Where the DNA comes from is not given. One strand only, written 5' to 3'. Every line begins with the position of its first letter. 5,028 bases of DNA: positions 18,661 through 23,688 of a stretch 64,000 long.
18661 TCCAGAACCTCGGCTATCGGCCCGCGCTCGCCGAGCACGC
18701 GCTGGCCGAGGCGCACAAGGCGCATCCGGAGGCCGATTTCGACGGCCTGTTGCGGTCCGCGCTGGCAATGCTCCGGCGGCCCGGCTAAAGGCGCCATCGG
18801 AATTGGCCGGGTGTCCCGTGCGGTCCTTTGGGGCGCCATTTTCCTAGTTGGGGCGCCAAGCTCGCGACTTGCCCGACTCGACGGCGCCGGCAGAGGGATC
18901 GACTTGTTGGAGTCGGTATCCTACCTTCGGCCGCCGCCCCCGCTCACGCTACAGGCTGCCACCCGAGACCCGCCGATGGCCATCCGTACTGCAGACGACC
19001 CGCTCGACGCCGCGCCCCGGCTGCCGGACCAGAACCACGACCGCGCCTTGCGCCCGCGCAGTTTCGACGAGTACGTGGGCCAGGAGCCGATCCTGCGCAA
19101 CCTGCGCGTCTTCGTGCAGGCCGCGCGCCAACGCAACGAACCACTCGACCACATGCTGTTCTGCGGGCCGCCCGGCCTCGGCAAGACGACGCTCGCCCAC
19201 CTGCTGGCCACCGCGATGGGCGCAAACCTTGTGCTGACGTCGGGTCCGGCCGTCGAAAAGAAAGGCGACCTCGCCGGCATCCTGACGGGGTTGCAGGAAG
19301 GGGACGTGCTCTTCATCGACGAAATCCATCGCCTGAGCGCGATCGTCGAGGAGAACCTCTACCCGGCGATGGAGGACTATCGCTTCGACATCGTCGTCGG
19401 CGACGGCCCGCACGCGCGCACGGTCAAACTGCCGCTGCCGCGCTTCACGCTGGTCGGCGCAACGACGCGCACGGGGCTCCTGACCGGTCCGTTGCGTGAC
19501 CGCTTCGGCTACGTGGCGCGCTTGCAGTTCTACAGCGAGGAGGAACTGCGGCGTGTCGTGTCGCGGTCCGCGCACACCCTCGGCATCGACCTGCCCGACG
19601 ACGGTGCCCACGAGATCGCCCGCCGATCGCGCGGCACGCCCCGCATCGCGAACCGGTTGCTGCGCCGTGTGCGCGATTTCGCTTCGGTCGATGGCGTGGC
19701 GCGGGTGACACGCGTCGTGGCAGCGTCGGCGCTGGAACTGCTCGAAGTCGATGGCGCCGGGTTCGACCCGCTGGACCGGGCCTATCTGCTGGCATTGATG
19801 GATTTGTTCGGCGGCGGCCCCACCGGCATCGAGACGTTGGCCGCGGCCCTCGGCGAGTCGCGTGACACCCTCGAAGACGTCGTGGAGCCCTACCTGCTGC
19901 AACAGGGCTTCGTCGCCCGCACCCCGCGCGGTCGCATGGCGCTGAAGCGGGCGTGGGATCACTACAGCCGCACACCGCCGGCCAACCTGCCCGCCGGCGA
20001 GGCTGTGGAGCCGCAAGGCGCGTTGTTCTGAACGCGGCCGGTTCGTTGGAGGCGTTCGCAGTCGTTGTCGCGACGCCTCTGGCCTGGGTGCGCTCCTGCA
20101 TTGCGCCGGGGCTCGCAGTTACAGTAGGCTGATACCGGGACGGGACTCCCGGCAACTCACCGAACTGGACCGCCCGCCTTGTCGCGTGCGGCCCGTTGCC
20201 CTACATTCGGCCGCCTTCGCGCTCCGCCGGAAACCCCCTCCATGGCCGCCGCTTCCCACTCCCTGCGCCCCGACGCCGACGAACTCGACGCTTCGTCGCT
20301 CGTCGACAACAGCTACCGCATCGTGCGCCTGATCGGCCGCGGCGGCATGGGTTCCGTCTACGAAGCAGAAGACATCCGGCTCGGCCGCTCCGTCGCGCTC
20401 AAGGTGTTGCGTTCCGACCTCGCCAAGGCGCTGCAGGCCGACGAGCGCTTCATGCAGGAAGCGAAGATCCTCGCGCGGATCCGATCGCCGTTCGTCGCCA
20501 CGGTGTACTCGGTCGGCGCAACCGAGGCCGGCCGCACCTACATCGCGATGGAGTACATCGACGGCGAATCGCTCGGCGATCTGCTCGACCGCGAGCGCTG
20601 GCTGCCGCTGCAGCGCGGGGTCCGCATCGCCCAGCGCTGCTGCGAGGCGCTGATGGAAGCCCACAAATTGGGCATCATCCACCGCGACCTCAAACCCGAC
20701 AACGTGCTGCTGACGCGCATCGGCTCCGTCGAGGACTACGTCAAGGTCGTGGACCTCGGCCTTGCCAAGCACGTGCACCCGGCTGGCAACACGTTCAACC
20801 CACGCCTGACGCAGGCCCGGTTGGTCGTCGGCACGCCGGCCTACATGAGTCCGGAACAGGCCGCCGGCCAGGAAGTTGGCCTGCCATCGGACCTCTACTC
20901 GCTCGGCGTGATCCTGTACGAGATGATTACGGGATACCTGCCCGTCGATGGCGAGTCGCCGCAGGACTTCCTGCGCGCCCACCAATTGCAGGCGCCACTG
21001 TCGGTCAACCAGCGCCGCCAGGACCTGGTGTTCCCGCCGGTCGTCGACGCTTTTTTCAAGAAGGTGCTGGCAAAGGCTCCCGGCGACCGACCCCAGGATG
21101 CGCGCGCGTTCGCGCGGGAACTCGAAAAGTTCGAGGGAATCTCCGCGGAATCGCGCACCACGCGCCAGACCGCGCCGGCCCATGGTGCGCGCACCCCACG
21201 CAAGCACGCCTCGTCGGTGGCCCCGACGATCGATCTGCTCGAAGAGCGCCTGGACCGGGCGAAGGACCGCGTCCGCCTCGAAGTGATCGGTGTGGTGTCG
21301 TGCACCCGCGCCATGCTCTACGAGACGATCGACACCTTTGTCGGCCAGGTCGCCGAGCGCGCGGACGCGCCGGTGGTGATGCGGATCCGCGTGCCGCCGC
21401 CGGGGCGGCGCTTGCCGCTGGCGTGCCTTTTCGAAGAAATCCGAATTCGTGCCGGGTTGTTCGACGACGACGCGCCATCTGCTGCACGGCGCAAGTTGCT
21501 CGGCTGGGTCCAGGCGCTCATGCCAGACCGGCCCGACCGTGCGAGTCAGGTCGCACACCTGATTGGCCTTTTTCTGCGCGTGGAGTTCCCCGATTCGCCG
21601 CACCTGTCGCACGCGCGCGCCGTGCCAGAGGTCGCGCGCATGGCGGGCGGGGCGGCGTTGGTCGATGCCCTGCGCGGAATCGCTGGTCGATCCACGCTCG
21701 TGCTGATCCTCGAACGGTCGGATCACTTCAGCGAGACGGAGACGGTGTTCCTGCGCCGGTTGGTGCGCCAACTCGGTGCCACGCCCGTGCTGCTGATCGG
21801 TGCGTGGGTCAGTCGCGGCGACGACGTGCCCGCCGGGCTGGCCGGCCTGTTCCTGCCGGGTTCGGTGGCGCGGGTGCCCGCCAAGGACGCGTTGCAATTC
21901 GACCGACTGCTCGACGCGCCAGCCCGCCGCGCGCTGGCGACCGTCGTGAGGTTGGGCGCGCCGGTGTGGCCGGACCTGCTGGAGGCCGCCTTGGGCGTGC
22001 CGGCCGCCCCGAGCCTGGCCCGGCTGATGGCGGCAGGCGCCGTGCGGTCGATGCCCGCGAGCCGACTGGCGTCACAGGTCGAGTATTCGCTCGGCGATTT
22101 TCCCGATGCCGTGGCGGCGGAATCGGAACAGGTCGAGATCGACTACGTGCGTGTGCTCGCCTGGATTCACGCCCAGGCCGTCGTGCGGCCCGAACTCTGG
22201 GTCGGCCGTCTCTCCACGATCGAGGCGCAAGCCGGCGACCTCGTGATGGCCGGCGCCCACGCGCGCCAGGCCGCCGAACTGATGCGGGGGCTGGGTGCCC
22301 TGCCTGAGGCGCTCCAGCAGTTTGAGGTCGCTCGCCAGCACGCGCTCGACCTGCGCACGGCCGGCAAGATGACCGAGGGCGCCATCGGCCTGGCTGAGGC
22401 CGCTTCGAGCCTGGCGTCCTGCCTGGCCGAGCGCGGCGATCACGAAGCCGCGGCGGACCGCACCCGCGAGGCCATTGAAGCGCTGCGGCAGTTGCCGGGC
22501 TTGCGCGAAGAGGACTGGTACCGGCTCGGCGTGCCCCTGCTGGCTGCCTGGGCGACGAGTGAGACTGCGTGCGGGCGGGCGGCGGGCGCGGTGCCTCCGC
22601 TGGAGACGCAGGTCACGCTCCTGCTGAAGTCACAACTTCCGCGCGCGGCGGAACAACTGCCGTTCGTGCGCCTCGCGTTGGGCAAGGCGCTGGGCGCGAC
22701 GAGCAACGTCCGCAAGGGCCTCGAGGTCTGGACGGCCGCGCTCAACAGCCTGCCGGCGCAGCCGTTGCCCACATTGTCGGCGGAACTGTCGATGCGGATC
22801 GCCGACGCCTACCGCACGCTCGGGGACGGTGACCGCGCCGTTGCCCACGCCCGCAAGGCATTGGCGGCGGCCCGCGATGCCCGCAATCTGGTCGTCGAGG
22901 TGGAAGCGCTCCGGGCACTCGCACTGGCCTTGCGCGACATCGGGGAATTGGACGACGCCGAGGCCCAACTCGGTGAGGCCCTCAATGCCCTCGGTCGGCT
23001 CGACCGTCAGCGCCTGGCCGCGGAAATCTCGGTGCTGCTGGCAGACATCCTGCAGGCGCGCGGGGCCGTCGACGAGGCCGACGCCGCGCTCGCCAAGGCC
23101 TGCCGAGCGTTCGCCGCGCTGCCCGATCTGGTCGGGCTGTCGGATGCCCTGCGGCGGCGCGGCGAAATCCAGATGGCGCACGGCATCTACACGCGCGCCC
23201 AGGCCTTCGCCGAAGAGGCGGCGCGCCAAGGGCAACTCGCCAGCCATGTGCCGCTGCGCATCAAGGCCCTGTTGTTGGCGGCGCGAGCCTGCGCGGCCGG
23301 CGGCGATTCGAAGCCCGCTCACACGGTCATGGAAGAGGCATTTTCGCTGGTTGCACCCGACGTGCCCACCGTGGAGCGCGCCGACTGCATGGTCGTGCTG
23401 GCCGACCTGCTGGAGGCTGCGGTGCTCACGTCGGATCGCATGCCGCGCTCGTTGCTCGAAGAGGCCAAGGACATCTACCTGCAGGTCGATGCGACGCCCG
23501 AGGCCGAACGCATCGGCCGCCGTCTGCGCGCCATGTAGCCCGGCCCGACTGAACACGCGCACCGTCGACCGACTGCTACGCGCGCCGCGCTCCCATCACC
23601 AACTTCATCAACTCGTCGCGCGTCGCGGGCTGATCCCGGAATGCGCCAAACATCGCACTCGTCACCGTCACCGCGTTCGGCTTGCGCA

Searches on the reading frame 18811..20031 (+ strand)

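Call 24: search_protein_families(library=pfam, proteins=[window:18811-20031:+], max_evalue=0.01)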
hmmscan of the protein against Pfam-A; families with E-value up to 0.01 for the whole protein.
window:18811-20031:+ (406 aa): 11 families
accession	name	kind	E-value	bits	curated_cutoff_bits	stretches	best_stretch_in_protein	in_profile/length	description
PF05496.18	RuvB_N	-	5.9e-74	247.5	27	1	80-238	1-159/159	Holliday junction DNA helicase RuvB P-loop domain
PF17864.7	AAA_lid_4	-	1.9e-30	104.9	27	1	241-314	1-74/74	RuvB AAA lid domain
PF05491.19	RuvB_C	-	5e-23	81.3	24.7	1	316-385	2-71/72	RuvB C-terminal winged helix domain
PF00004.35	AAA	-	1.4e-18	68.1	21.2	1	115-235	1-126/131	ATPase family associated with various cellular activities (AAA)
PF07728.20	AAA_5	-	2.1e-09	37.9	22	1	114-232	1-139/139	AAA domain (dynein-related subfamily)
PF00910.28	RNA_helicase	-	0.00069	20.5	21.5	1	116-176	2-62/105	RNA helicase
PF13401.12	AAA_22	-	0.0013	19.5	27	0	114-139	7-35/130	AAA domain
PF13191.12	AAA_16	-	0.002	19.1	32.6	0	88-144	2-57/167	AAA ATPase domain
PF01078.27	Mg_chelatase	-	0.0025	17.7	20.3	0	114-136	24-46/207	Magnesium chelatase, subunit ChlI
PF07726.17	AAA_3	-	0.0032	17.8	27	0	114-139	1-26/131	ATPase family associated with various cellular activities (AAA)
PF13671.12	AAA_33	-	0.0044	17.8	27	0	116-141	3-28/143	AAA domain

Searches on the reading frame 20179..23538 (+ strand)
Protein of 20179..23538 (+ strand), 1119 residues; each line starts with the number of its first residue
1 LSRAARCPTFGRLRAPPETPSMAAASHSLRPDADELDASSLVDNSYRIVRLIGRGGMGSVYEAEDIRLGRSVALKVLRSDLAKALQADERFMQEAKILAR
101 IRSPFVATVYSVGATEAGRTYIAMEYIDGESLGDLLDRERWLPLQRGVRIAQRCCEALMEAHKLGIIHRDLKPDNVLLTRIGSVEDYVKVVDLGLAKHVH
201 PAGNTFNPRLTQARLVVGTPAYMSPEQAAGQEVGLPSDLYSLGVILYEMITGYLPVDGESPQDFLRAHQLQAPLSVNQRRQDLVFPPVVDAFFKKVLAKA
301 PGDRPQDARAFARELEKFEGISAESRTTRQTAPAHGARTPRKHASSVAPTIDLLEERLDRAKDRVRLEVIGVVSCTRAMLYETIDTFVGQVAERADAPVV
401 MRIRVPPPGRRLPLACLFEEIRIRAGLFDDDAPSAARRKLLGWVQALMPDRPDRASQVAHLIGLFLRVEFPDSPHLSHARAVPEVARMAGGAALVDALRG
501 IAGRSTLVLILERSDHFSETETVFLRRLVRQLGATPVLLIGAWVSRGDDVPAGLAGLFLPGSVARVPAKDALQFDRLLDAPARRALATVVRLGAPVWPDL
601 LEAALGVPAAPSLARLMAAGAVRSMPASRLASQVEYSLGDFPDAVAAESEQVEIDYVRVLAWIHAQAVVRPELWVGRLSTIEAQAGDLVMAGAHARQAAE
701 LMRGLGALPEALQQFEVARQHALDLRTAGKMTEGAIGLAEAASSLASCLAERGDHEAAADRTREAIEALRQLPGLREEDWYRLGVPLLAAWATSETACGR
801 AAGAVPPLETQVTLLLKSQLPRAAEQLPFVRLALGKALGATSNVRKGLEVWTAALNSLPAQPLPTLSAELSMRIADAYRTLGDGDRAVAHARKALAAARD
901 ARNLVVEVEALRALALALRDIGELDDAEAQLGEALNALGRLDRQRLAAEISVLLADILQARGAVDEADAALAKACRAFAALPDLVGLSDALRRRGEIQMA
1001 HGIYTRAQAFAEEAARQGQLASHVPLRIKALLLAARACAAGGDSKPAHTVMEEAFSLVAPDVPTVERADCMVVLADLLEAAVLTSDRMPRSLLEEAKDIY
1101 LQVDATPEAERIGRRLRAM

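Call 24: search_protein_families(library=pfam, proteins=[window:20179-23538:+], max_evalue=0.01)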
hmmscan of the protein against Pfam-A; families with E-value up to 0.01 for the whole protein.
window:20179-23538:+ (1119 aa): 8 families
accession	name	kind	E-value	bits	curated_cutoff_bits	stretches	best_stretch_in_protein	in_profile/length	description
PF00069.31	Pkinase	-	2.9e-45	155.2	31.7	1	46-306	1-253/263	Protein kinase domain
PF07714.23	PK_Tyr_Ser-Thr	-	8.5e-28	97.8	23.1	1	48-305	3-249/258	Protein tyrosine and serine/threonine kinase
PF13424.12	TPR_12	-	2.1e-10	41.1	30.1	1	869-937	4-74/77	Tetratricopeptide repeat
PF17874.7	TPR_MalT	-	8.7e-09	35.5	45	1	830-975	42-188/336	MalT-like TPR region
PF03109.22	ABC1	-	0.0001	22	22.9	0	116-200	139-218/244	ABC1 atypical kinase-like domain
PF07719.23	TPR_2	-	0.0015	18.9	27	0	869-899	2-32/34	Tetratricopeptide repeat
PF06293.20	Kdo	-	0.0027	17.6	21.3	1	75-194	43-167/207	Lipopolysaccharide kinase (Kdo/WaaP) family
PF13181.12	TPR_8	-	0.0073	16.8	25.7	0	869-899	2-32/34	Tetratricopeptide repeat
